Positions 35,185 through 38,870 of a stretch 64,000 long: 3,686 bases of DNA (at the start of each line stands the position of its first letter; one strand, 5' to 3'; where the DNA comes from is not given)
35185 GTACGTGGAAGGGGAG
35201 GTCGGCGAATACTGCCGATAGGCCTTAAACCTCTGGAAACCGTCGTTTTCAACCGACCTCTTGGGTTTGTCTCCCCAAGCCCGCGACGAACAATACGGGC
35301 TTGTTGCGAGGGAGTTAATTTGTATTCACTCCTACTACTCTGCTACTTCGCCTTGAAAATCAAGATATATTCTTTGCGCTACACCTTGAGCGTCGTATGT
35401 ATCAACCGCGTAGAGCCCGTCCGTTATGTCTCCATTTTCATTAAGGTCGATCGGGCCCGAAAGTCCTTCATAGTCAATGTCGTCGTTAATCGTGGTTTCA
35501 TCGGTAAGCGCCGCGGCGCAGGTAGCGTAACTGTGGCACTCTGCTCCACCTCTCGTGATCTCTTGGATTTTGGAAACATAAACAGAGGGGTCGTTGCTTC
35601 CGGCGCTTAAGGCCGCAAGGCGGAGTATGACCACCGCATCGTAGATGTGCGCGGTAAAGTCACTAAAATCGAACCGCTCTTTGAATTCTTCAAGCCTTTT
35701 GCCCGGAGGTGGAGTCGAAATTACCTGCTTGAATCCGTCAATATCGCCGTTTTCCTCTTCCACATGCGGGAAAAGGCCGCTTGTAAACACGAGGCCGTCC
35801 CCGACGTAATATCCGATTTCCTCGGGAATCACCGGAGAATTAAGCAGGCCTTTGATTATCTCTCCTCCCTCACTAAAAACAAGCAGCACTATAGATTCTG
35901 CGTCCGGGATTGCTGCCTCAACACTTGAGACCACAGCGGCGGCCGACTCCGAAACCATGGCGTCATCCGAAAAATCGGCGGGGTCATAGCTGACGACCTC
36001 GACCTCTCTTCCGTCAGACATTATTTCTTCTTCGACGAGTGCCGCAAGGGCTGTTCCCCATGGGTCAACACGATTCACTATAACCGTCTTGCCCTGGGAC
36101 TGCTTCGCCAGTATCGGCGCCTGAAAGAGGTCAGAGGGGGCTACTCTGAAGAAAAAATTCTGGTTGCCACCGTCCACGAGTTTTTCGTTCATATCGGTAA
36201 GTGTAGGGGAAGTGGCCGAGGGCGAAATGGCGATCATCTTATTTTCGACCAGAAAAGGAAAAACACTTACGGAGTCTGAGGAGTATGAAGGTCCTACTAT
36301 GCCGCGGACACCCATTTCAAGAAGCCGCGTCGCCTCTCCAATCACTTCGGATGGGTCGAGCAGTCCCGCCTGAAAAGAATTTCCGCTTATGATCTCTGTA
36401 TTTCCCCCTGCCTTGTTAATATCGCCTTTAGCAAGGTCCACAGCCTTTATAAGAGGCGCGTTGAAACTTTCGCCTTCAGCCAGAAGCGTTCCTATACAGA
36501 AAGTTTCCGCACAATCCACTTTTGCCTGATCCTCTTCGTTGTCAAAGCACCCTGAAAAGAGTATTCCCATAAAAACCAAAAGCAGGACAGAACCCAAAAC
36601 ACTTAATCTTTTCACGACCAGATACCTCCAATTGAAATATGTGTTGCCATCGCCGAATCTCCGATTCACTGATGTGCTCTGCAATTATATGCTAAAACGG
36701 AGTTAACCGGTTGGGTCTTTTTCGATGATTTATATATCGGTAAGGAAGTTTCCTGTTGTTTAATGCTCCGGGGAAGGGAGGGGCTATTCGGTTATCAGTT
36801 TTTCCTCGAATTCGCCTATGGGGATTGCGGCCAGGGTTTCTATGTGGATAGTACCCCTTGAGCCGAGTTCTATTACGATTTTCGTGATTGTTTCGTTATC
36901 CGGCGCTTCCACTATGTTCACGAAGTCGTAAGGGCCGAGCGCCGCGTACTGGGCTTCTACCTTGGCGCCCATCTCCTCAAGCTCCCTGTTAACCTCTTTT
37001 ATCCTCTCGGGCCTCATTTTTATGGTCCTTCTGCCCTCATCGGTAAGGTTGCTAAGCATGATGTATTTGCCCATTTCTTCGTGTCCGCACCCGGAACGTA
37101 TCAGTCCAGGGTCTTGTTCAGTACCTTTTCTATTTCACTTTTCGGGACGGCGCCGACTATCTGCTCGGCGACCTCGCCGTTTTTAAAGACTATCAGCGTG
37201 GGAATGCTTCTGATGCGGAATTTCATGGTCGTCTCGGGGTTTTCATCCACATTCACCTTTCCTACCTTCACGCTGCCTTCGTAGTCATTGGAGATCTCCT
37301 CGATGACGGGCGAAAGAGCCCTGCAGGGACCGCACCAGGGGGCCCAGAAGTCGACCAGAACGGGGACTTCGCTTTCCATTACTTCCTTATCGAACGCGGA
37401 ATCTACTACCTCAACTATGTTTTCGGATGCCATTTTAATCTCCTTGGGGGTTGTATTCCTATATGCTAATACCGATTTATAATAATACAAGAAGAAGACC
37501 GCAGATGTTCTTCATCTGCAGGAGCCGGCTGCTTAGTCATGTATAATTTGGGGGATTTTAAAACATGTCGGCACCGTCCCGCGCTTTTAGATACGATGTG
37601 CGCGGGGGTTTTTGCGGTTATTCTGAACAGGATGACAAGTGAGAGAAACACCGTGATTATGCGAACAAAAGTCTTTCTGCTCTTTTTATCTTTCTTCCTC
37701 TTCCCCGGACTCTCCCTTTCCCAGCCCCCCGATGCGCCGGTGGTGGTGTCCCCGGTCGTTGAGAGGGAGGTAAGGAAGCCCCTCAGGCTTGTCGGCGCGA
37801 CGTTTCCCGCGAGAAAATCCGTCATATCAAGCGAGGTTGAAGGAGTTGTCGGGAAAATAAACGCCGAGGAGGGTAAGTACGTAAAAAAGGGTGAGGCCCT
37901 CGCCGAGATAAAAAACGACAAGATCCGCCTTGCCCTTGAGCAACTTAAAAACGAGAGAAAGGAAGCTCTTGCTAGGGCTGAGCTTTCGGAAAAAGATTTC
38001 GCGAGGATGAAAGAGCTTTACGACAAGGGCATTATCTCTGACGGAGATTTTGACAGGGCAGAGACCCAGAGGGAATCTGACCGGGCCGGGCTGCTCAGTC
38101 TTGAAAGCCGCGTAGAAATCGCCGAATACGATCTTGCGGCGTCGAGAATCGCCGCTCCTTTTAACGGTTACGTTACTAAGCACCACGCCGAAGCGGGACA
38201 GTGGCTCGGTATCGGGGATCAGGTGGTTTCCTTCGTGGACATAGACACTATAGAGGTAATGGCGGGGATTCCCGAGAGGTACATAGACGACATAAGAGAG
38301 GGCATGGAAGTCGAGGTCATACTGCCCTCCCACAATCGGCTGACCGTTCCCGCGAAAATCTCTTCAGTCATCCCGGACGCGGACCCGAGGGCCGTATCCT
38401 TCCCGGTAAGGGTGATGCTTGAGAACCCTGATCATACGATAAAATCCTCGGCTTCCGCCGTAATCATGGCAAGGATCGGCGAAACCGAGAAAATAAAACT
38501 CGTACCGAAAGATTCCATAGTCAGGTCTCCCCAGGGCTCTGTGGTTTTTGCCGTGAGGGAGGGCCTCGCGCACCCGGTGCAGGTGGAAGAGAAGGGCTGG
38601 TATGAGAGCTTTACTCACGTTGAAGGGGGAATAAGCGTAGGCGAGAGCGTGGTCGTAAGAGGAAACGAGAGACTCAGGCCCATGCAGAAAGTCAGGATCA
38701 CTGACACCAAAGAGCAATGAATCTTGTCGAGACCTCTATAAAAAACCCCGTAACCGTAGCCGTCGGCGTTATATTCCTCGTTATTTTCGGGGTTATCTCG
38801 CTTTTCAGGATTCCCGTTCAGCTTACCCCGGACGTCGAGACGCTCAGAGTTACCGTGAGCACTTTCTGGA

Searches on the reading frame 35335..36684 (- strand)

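Call 9: search_protein_families(library=pfam, proteins=[window:35335-36684:-], max_evalue=0.001)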
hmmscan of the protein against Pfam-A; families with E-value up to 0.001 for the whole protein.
window:35335-36684:- (449 aa): 2 families
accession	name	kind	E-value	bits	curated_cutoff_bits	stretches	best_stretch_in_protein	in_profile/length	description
PF01094.35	ANF_receptor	-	2.1e-15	57.1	25.4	1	109-427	34-347/353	Receptor family ligand binding region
PF13458.12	Peripla_BP_6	-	1.7e-06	28.4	31.7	1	72-258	15-189/343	Periplasmic binding protein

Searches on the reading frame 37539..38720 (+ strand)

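Call 26: search_protein_families(library=pfam, proteins=[window:37539-38720:+], max_evalue=0.001)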
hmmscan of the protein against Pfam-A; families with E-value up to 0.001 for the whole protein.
window:37539-38720:+ (393 aa): 4 families
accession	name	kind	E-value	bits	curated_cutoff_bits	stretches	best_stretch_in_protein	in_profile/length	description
PF16576.10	HlyD_D23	-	5.4e-23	81.8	30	1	92-304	18-211/214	Barrel-sandwich domain of CusB or HlyD membrane-fusion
PF13437.12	HlyD_3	-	9e-23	81.5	22.2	1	204-298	2-97/106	HlyD family secretion protein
PF13533.13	Biotin_lipoyl_2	-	2.4e-06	27.7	29.8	1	96-124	3-31/32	Biotin-lipoyl like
PF00364.28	Biotin_lipoyl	-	1.5e-05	25.1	22.1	0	98-128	11-40/73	Biotin-requiring enzyme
